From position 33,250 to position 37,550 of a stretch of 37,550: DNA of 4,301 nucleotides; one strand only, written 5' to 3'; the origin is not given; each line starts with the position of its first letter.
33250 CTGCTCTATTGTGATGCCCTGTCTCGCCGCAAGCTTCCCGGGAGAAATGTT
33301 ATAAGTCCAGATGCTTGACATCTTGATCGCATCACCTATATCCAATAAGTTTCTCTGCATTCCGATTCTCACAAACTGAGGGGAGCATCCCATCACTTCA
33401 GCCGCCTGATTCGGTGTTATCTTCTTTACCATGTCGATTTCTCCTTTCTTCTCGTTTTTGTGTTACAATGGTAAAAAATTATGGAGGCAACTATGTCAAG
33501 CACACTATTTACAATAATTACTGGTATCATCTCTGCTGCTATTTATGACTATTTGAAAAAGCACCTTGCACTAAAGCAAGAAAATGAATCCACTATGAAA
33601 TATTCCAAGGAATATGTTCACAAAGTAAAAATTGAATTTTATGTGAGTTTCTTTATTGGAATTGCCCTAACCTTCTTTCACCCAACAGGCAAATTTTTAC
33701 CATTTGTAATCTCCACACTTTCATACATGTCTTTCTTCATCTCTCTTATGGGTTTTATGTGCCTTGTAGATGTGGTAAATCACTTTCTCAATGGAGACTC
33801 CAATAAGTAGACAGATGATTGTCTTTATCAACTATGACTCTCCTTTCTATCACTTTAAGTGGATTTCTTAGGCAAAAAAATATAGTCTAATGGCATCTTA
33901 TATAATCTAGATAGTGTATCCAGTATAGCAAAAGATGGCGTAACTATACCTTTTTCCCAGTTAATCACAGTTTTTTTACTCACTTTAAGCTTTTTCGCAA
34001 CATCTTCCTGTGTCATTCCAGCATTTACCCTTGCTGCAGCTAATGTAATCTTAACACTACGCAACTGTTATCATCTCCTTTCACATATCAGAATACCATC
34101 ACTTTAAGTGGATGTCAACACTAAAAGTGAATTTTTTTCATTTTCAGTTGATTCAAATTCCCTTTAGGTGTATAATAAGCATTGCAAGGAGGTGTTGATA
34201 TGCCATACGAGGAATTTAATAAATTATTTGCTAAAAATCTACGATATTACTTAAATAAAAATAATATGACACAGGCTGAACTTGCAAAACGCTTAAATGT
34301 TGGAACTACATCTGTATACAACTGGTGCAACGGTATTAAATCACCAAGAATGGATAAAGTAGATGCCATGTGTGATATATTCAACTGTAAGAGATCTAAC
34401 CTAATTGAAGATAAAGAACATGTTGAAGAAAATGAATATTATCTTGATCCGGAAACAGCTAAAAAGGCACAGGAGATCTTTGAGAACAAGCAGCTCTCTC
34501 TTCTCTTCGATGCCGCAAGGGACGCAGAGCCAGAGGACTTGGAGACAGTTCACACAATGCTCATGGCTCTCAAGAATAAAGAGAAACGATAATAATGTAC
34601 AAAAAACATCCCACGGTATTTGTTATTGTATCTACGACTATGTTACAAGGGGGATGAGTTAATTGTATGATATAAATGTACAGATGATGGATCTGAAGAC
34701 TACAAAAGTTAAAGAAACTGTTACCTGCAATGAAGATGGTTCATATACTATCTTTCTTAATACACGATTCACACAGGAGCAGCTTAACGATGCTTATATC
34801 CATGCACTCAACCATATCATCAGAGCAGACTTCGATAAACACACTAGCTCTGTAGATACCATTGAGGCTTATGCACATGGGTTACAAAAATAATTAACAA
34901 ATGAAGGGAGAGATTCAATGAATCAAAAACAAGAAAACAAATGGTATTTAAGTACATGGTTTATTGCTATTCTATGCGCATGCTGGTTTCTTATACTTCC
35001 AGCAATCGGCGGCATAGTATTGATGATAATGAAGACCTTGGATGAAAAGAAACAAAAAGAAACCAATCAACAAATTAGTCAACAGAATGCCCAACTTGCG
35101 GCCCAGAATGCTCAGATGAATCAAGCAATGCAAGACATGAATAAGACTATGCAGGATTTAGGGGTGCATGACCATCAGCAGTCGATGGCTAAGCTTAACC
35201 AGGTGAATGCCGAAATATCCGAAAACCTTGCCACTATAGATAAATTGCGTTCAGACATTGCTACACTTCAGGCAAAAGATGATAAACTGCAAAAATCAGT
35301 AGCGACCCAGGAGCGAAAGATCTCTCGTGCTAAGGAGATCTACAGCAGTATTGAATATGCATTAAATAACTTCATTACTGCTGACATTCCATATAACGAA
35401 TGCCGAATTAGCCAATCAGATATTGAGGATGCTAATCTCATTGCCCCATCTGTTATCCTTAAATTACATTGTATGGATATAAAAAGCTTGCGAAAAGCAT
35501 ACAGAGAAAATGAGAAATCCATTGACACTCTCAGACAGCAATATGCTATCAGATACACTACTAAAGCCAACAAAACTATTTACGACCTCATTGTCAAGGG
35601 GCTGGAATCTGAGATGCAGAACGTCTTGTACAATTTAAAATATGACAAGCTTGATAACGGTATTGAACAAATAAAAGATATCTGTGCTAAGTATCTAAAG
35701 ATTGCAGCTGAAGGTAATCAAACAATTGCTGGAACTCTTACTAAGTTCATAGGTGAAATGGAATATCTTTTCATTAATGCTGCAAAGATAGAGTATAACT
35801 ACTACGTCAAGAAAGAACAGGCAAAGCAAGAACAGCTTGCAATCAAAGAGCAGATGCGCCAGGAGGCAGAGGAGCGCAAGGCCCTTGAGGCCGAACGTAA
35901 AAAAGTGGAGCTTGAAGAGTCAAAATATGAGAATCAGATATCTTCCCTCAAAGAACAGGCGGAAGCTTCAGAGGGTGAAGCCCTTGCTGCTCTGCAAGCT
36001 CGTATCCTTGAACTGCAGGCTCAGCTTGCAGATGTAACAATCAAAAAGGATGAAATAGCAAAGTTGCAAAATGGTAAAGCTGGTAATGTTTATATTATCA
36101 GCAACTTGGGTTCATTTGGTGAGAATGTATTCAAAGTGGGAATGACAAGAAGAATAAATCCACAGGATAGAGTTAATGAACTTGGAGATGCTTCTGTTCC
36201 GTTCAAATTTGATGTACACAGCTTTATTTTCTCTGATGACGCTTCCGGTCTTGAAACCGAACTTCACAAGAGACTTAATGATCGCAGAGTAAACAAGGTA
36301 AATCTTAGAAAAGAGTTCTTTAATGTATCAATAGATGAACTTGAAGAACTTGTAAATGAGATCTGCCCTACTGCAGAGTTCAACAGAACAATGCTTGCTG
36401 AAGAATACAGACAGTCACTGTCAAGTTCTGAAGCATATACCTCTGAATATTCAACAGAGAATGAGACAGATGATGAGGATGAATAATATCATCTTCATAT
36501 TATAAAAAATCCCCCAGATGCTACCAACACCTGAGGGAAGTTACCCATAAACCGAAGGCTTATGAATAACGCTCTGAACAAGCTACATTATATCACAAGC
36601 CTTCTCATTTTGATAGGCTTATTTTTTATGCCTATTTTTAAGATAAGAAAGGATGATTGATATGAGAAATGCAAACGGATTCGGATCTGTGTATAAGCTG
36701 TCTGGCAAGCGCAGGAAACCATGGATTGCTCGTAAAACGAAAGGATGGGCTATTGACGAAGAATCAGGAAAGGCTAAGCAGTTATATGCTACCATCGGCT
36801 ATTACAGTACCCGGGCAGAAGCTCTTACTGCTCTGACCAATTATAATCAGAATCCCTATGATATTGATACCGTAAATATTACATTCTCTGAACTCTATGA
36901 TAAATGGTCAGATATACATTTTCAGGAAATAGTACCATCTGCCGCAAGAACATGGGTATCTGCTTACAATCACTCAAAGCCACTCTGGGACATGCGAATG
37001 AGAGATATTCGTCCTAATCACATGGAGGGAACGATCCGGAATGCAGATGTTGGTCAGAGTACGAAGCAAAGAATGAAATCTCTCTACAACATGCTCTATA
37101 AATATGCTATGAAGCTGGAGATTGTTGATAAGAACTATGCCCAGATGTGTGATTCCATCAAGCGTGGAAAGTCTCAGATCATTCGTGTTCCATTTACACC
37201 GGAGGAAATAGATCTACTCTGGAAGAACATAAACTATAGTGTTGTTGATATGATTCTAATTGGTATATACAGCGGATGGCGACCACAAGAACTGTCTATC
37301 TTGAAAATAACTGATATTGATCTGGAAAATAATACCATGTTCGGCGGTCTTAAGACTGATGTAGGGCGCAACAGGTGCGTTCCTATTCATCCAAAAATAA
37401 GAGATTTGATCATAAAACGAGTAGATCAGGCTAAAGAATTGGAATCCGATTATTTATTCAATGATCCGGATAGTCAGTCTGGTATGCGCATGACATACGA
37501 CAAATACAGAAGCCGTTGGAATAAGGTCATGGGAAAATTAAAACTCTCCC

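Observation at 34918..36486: Lysogeny-operon cargo: membrane-anchored DUF4041 + T5orf172 (GIY-YIG-like) nuclease, a SNIPE-type anti-phage candidate carried by the phage itself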

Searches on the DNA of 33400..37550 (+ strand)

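Call 14: search_dna_similar(query=window:33400-37550:+, collection=phages, mode=near, max_rows=15)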
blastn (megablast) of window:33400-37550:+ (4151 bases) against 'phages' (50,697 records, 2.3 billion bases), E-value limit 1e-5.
No match.

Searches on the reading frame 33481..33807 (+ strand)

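Call 3: search_protein_families(library=pfam, proteins=[window:33481-33807:+], max_evalue=0.1)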
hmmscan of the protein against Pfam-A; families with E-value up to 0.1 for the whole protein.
window:33481-33807:+ (109 aa): 2 families
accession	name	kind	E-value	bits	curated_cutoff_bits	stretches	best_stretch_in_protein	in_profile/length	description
PF07264.17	EI24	-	0.0023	18.5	32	1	7-95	72-152/199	Sulfate transporter CysZ/Etoposide-induced protein 2.4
PF01062.27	Bestrophin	-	0.038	13.6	24.2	1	10-87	39-114/324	Bestrophin, RFP-TM, chloride channel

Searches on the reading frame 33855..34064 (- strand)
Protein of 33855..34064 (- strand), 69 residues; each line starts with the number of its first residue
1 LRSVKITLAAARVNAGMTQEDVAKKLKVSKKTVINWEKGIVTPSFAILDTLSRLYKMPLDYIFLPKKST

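Call 3: search_protein_families(library=pfam, proteins=[window:33855-34064:-], max_evalue=0.1)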
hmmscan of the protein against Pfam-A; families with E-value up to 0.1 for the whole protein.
window:33855-34064:- (69 aa): 18 families
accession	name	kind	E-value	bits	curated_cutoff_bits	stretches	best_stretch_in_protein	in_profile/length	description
PF01381.28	HTH_3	-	6.1e-14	52.2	23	1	8-62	1-55/55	Helix-turn-helix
PF12844.13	HTH_19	-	4.3e-09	36.6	30.2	1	8-63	4-59/64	Helix-turn-helix domain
PF13560.12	HTH_31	-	7.8e-09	36.2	27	1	7-58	5-57/64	Helix-turn-helix domain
PF13413.12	HTH_25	-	8.1e-05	22.8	24.6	1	7-38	1-32/62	Helix-turn-helix domain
PF13384.12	HTH_23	-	0.00029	21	24.6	1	9-36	10-37/50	Homeodomain-like domain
PF13443.12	HTH_26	-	0.0021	18.7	22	1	15-57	9-52/63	Cro/C1-type HTH DNA-binding domain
PF12728.13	HTH_17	-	0.0048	17.6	27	1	17-36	2-21/51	Helix-turn-helix domain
PF13412.12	HTH_24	-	0.0051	16.8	21.9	1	11-33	12-34/48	Winged helix-turn-helix DNA-binding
PF02796.21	HTH_7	-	0.0056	17.2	23.8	1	6-33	11-38/45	Helix-turn-helix domain of resolvase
PF13542.12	HTH_Tnp_ISL3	-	0.011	15.6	27.4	1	16-36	27-46/51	Helix-turn-helix domain of transposase family ISL3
PF00196.25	GerE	-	0.012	15.7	23.5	1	13-35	14-36/57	Bacterial regulatory proteins, luxR family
PF01527.26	HTH_Tnp_1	-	0.015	15.9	24.1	1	4-38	11-45/75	Transposase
PF13730.12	HTH_36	-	0.016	15.4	25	1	7-36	13-45/55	Helix-turn-helix domain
PF04545.22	Sigma70_r4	-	0.018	15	24.1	1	14-33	18-37/50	Sigma-70, region 4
PF00376.29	MerR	-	0.027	14.7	28.2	1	21-38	4-21/38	MerR family regulatory protein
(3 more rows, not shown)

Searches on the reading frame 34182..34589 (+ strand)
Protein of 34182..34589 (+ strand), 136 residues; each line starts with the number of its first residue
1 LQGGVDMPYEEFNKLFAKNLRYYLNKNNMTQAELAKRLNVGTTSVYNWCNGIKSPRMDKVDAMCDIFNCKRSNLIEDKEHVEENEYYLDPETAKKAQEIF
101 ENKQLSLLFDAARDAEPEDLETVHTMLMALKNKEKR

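Call 3: search_protein_families(library=pfam, proteins=[window:34182-34589:+], max_evalue=0.1)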
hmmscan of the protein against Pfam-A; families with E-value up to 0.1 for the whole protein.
window:34182-34589:+ (136 aa): 11 families
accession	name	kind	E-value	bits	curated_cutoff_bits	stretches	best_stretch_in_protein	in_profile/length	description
PF01381.28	HTH_3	-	6.3e-12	45.8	23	1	20-70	1-51/55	Helix-turn-helix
PF13443.12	HTH_26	-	1.2e-10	41.9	22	1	19-76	1-59/63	Cro/C1-type HTH DNA-binding domain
PF13560.12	HTH_31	-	1.3e-06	29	27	1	26-70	12-57/64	Helix-turn-helix domain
PF04218.19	CENP-B_N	-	0.0017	18.4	21.2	1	28-50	22-44/53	CENP-B N-terminal DNA-binding domain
PF12844.13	HTH_19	-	0.0025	18.1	30.2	1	18-64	2-48/64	Helix-turn-helix domain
PF12728.13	HTH_17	-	0.0031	18.2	27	1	29-50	2-23/51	Helix-turn-helix domain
PF07022.19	Phage_CI_repr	-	0.0055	17.5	22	1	30-50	14-34/65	Bacteriophage CI repressor helix-turn-helix domain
PF08279.18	HTH_11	-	0.0094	16.3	25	1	24-47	11-34/55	HTH domain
PF13518.12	HTH_28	-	0.017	15.6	25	1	20-50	6-34/52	Helix-turn-helix domain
PF15943.11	YdaS_toxin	-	0.055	13.7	30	1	31-52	11-32/65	Bacterial toxin YdaS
PF13384.12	HTH_23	-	0.08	13.2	24.6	0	26-48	15-37/50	Homeodomain-like domain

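Call 4: search_protein_families(library=padloc, proteins=[window:34182-34589:+], max_evalue=0.1)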
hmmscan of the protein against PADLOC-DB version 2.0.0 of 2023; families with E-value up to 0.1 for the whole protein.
window:34182-34589:+ (136 aa): 13 families
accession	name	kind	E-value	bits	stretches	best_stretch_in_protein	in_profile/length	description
PDLC03951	RmrA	-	6.2e-08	30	1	25-99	18-94/400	-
PDLC04775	PDC-M69A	-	2.2e-07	29.3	1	17-85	9-77/113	-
PDLC03954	RmrA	-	3.3e-07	27.6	1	11-87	6-84/380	-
PDLC02926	HTH_VI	-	4.1e-06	25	1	19-108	5-88/92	-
PDLC03945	RmrA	-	4.4e-06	24.1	1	18-83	5-70/394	-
PDLC03948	RmrA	-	3e-05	21.1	1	17-90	10-86/397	-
PDLC04133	mad1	-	0.00011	20.4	1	27-50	4-27/60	mads_1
PDLC03956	RmrA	-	0.00013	19.1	1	29-110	23-104/399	-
PDLC03949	RmrA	-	0.00057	16.8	1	25-79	12-66/363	-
PDLC03952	RmrA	-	0.00093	16.1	1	25-67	32-74/395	-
PDLC04142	capH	-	0.00096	18.2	1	12-134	3-102/103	capH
PDLC03944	RmrA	-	0.0011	16.1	1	11-101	5-94/384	-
PDLC03671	Control_protein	-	0.019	13.2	1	6-36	5-35/84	control protein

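Call 5: search_protein_families(library=phrogs, proteins=[window:34182-34589:+], max_evalue=0.01)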
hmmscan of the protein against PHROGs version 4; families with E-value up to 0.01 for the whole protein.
window:34182-34589:+ (136 aa): 25 families
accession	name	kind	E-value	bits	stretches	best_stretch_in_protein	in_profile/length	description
phrog_8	-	transcription regulation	7.8e-18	66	1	7-94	68-150/346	transcriptional regulator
phrog_2967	-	transcription regulation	1.1e-15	58.8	1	12-99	7-86/225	transcriptional regulator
phrog_3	-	transcription regulation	1.3e-14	55.8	1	8-103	81-183/430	transcriptional repressor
phrog_4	-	transcription regulation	7.5e-09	36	1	12-81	133-198/400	transcriptional repressor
phrog_4779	-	transcription regulation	1e-07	33.4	1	17-71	4-60/98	transcriptional regulator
phrog_4583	-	transcription regulation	1.2e-06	29.5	1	9-82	4-77/81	transcriptional repressor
phrog_2328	-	transcription regulation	1.9e-06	28.7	1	16-79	16-79/128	transcriptional repressor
phrog_1124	-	transcription regulation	2.5e-06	28.2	1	17-74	10-66/177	transcriptional regulator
phrog_2439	-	transcription regulation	3.7e-06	27.1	1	17-97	9-90/367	transcriptional regulator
phrog_1373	-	transcription regulation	1.4e-05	26.2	1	19-89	67-137/166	transcriptional regulator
phrog_1468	-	transcription regulation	0.00011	22.8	1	15-45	7-37/67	transcriptional repressor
phrog_18248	-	transcription regulation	0.00019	21.6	1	25-77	12-62/264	transcriptional regulator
phrog_1558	-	unknown function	0.00073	20.4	1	21-51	129-159/178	-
phrog_35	-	transcription regulation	0.0011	20.1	1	19-64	77-121/181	transcriptional repressor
phrog_4739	-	unknown function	0.0013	19.3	1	17-96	69-148/167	-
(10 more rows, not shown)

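Call 6: search_protein_families(library=ncbifam, proteins=[window:34182-34589:+], max_evalue=0.1)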
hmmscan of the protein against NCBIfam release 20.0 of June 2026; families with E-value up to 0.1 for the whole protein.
window:34182-34589:+ (136 aa): 14 families
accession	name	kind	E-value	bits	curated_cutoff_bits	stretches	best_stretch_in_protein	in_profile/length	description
NF041951.1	phage_RstR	subfamily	3.1e-06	27.4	80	1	16-86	3-74/108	RstR family transcriptional repressor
TIGR03070.1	couple_hipB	subfamily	5.2e-06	26.3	71.65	1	17-69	4-56/58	type II toxin-antitoxin system Y4mF family antitoxin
NF007257.0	PRK09706.1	subfamily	5.8e-06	26.2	101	1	13-119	3-106/135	transcriptional repressor DicA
NF052239.1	antitox_spr1629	equivalog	2.2e-05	23.7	335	1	22-84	9-71/377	spr1629 family repressor/antitoxin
NF047542.1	telomere_Tap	equivalog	0.00022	20.1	600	1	26-98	28-96/695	telomere-associated protein Tap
NF008853.0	PRK11891.1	equivalog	0.00045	19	560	1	20-133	9-118/430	aspartate carbamoyltransferase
NF010465.0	PRK13890.1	equivalog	0.00052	20.1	96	1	12-92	2-82/121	conjugal transfer protein TrbA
NF041575.1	antitoxPezA_Strep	equivalog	0.0015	18.6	290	1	17-80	3-66/158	type II toxin-antitoxin system antitoxin PezA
NF047948.1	male_kill_WMK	equivalog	0.0036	16.8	300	1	27-88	174-235/300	WO male-killing family protein Wmk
NF033545.0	transpos_IS630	equivalog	0.0098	15.4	100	1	22-86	5-67/299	IS630 family transposase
NF007271.0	PRK09726.1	equivalog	0.019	15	79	1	17-50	14-47/88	type II toxin-antitoxin system antitoxin HipB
NF048000.1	ECH1013_TF_S24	equivalog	0.019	14.8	300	1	19-83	6-71/204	ECH_1013 family putative transcriptional regulator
NF033516.0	transpos_IS3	equivalog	0.029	13.6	160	0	26-52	12-38/369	IS3 family transposase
NF000132.2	APH_2pp_Ig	exception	0.052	12.9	620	1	50-102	128-181/306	aminoglycoside O-phosphotransferase APH(2'')-Ig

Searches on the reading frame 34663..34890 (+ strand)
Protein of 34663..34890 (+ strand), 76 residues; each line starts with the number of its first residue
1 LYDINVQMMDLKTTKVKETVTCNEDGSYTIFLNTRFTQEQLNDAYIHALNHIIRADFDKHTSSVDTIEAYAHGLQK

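Call 3: search_protein_families(library=pfam, proteins=[window:34663-34890:+], max_evalue=0.1)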
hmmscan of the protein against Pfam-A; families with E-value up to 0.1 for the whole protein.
window:34663-34890:+ (76 aa): 1 family
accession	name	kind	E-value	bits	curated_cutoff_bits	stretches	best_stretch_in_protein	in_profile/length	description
PF11638.13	DnaA_N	-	0.1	12.8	24.6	0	20-54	30-64/65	DnaA N-terminal domain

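Call 4: search_protein_families(library=padloc, proteins=[window:34663-34890:+], max_evalue=0.1)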
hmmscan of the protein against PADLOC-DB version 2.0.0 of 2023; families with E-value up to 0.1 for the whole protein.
window:34663-34890:+ (76 aa): 0 families

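Call 5: search_protein_families(library=phrogs, proteins=[window:34663-34890:+], max_evalue=0.01)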
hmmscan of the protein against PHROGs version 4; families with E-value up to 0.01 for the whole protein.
window:34663-34890:+ (76 aa): 2 families
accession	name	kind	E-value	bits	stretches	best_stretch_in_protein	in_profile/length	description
phrog_20886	-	unknown function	1.8e-21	76.6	1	3-73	2-70/72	-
phrog_20936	-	unknown function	7.5e-10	40.1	1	4-72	6-72/91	-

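Call 6: search_protein_families(library=ncbifam, proteins=[window:34663-34890:+], max_evalue=0.1)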
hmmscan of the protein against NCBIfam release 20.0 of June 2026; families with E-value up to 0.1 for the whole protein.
window:34663-34890:+ (76 aa): 0 families

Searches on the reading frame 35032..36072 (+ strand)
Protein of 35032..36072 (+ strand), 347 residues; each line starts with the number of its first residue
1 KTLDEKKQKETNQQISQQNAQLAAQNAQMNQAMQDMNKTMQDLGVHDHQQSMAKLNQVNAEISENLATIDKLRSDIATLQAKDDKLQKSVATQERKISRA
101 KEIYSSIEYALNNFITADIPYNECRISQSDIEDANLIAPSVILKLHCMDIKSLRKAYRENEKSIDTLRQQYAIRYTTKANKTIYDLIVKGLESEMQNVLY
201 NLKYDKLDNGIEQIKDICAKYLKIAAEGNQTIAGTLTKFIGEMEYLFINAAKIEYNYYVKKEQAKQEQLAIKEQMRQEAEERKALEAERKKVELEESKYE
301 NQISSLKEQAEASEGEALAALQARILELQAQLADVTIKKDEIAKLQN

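Call 24: search_protein_families(library=pfam, proteins=[window:35032-36072:+], max_evalue=10)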
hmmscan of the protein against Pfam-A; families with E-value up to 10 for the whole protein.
window:35032-36072:+ (347 aa): 5 families
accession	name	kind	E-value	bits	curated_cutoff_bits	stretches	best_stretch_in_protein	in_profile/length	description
PF12329.13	TMF_DNA_bd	-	0.0048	17.3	35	2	54-106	20-72/74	TATA element modulatory factor 1 DNA binding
PF04336.18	ACP_PD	-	0.19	12.2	27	1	7-89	93-175/183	Acyl carrier protein phosphodiesterase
PF11559.13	ADIP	-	0.55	10.7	34.3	2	274-346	46-121/151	Afadin- and alpha -actinin-Binding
PF06103.16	DUF948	-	1.8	9.2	37.2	1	27-80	29-81/89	Bacterial protein of unknown function (DUF948)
PF08614.16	ATG16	-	6.6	7.3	33.7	1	7-102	12-116/200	Autophagy protein 16 (ATG16)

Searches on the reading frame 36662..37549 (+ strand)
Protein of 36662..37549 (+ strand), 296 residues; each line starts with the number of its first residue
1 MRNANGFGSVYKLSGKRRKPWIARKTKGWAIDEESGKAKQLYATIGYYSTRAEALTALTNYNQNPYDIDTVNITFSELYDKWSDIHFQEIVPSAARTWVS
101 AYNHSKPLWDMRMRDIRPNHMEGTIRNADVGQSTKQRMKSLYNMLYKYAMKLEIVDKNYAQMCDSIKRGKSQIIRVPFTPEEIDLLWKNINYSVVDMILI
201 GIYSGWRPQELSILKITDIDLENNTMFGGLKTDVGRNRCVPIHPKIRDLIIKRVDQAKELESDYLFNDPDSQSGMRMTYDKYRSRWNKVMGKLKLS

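Call 24: search_protein_families(library=pfam, proteins=[window:36662-37549:+], max_evalue=10)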
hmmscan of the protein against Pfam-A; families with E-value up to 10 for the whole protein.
window:36662-37549:+ (296 aa): 3 families
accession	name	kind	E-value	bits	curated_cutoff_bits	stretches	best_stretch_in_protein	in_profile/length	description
PF00589.27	Phage_integrase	-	5.1e-06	26.8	27.1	1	179-291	4-119/172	Phage integrase family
PF10849.13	DUF2654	-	0.013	16.1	25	1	143-198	17-70/70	Protein of unknown function (DUF2654)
PF14659.12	Phage_int_SAM_3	-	0.044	14.5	22.6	1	74-122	1-51/58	Phage integrase, N-terminal SAM-like domain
